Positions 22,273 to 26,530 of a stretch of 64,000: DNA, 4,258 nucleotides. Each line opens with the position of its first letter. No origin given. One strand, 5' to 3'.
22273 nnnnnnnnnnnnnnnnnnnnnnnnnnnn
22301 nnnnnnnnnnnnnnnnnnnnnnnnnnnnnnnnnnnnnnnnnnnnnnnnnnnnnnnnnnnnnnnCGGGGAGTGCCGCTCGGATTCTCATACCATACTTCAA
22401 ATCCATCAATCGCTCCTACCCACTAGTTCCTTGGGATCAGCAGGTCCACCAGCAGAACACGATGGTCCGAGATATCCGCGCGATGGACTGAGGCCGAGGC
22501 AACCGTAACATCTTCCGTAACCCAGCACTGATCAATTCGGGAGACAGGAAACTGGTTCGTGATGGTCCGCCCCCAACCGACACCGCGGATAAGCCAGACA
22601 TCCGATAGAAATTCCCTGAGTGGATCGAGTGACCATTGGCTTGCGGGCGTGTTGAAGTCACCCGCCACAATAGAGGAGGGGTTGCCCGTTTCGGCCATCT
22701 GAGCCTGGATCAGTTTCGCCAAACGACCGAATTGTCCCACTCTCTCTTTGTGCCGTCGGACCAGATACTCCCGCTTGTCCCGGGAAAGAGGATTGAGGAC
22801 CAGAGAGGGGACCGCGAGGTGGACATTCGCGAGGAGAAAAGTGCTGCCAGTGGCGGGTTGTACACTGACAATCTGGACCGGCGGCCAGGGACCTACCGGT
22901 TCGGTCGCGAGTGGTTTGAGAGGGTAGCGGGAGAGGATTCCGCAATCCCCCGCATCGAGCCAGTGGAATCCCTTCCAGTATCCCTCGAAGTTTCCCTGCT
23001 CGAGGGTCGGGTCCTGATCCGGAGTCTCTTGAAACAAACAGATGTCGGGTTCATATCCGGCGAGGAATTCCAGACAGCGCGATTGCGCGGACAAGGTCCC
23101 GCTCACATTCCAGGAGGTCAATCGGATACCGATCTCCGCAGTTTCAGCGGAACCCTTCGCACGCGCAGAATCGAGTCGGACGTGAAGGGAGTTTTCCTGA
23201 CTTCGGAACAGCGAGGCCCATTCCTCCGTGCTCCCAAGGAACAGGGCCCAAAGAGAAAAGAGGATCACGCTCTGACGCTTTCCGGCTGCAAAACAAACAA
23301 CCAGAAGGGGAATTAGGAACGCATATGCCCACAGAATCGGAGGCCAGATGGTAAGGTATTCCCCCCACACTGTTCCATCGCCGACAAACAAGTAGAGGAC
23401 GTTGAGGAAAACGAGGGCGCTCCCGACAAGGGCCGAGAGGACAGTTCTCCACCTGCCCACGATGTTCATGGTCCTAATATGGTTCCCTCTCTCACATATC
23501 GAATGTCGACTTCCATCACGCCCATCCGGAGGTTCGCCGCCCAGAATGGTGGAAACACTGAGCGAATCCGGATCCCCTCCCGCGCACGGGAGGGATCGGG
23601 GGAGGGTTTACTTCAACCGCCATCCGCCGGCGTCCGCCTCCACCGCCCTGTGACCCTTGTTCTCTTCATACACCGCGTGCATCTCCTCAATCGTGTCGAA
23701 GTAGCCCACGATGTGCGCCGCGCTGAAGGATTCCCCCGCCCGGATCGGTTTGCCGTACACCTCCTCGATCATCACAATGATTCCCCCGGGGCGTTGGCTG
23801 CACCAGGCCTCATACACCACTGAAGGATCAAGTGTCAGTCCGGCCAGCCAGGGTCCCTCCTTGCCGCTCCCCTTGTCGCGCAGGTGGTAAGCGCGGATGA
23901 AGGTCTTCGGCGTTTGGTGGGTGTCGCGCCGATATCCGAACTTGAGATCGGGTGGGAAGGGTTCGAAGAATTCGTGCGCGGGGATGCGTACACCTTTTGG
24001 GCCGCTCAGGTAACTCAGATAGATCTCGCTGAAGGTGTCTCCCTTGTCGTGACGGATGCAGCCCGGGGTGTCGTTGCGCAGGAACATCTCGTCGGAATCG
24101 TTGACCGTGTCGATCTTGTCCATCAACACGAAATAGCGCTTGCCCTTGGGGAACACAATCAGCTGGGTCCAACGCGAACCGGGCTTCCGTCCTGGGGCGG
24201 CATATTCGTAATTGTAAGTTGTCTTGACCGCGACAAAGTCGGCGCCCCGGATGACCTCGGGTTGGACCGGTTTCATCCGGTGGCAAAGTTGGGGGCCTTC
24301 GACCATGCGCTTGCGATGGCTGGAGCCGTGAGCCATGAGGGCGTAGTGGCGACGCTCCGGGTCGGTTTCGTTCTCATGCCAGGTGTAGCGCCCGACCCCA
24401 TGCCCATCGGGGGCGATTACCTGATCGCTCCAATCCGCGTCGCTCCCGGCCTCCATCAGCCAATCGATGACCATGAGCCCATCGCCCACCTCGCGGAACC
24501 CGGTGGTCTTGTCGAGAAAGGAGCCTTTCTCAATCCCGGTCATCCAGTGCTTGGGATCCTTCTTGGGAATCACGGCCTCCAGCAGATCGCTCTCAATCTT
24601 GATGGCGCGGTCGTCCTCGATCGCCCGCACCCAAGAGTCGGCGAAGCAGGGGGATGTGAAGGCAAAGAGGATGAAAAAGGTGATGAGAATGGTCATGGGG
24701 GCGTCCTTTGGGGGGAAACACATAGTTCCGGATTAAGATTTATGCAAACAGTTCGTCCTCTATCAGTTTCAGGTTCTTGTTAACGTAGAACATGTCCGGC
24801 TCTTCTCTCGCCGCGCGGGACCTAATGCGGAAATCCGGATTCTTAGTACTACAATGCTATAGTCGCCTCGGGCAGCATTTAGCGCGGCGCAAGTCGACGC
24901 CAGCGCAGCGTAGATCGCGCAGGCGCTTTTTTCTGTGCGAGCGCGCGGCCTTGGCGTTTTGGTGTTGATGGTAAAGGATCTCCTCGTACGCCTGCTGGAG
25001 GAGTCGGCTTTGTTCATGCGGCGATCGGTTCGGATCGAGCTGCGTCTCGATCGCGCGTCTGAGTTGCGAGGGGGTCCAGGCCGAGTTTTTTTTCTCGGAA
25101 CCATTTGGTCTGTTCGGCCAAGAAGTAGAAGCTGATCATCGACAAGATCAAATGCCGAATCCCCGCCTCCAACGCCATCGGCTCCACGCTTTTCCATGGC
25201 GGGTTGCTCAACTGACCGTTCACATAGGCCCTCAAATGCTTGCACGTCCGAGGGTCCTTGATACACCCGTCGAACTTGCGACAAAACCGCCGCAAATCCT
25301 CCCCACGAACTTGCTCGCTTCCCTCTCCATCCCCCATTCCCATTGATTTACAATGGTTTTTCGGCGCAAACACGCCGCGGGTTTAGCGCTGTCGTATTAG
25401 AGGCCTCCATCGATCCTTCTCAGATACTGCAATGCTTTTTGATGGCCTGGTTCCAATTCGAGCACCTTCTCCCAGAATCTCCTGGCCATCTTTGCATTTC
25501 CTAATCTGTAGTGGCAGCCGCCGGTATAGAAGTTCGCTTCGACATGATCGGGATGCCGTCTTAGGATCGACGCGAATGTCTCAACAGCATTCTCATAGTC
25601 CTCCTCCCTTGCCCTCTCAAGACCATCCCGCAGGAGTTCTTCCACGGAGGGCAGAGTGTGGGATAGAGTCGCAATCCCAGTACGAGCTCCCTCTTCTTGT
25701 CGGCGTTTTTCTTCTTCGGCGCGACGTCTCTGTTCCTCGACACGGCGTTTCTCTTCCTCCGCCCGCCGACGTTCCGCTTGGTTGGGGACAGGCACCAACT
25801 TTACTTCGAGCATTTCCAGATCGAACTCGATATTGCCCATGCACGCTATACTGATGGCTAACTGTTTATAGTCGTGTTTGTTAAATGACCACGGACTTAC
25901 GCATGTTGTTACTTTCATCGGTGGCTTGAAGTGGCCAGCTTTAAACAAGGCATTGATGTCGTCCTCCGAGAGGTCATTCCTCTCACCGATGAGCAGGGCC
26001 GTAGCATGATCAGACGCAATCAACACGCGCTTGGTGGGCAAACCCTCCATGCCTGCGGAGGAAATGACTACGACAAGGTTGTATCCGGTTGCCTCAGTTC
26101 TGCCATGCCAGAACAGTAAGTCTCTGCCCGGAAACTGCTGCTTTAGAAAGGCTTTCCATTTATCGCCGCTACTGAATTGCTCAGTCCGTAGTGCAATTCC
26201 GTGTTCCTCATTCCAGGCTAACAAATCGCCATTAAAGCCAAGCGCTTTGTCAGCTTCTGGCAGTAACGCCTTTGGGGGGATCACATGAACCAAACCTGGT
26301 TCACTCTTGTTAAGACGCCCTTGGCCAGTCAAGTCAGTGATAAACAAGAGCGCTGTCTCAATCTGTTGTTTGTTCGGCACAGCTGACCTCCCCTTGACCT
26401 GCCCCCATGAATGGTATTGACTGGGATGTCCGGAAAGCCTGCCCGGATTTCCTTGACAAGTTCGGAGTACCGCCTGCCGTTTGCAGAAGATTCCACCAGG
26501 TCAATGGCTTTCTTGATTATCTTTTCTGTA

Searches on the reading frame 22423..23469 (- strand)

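Call 55: search_protein_families(library=pfam, proteins=[window:22423-23469:-], max_evalue=0.1)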
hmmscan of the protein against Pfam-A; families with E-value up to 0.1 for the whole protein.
window:22423-23469:- (348 aa): 3 families
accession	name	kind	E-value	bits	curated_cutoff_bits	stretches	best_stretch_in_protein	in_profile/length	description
PF03372.29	Exo_endo_phos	-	4.3e-21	76.1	24.5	1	119-336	2-225/225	Endonuclease/Exonuclease/phosphatase family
PF14529.12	Exo_endo_phos_2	-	4.2e-05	23.8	27.4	1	247-338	14-115/117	Endonuclease-reverse transcriptase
PF01040.23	UbiA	-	0.048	13.4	34.2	1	10-89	89-164/250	UbiA prenyltransferase family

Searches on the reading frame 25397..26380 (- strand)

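Call 70: search_protein_families(library=pfam, proteins=[window:25397-26380:-], max_evalue=0.001)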
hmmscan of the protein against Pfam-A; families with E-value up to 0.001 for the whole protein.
window:25397-26380:- (327 aa): 7 families
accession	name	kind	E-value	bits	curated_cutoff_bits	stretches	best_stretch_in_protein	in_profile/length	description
PF13432.12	TPR_16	-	2.2e-07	31.6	32.7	1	253-300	4-51/65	Tetratricopeptide repeat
PF07719.23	TPR_2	-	1.9e-06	28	27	1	281-313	2-34/34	Tetratricopeptide repeat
PF13174.12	TPR_6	-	1e-05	26.3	26.3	0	260-279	14-33/33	Tetratricopeptide repeat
PF14559.12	TPR_19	-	1.6e-05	25.5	25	1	258-320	3-64/68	Tetratricopeptide repeat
PF14853.12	Fis1_TPR_C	-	6.6e-05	23.5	25.3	0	283-318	4-39/53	Fis1 C-terminal tetratricopeptide repeat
PF13428.12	TPR_14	-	8.9e-05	23.3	23.5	0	257-283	12-38/44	Tetratricopeptide repeat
PF13371.12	TPR_9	-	0.00042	20.7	35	1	257-316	6-65/73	Tetratricopeptide repeat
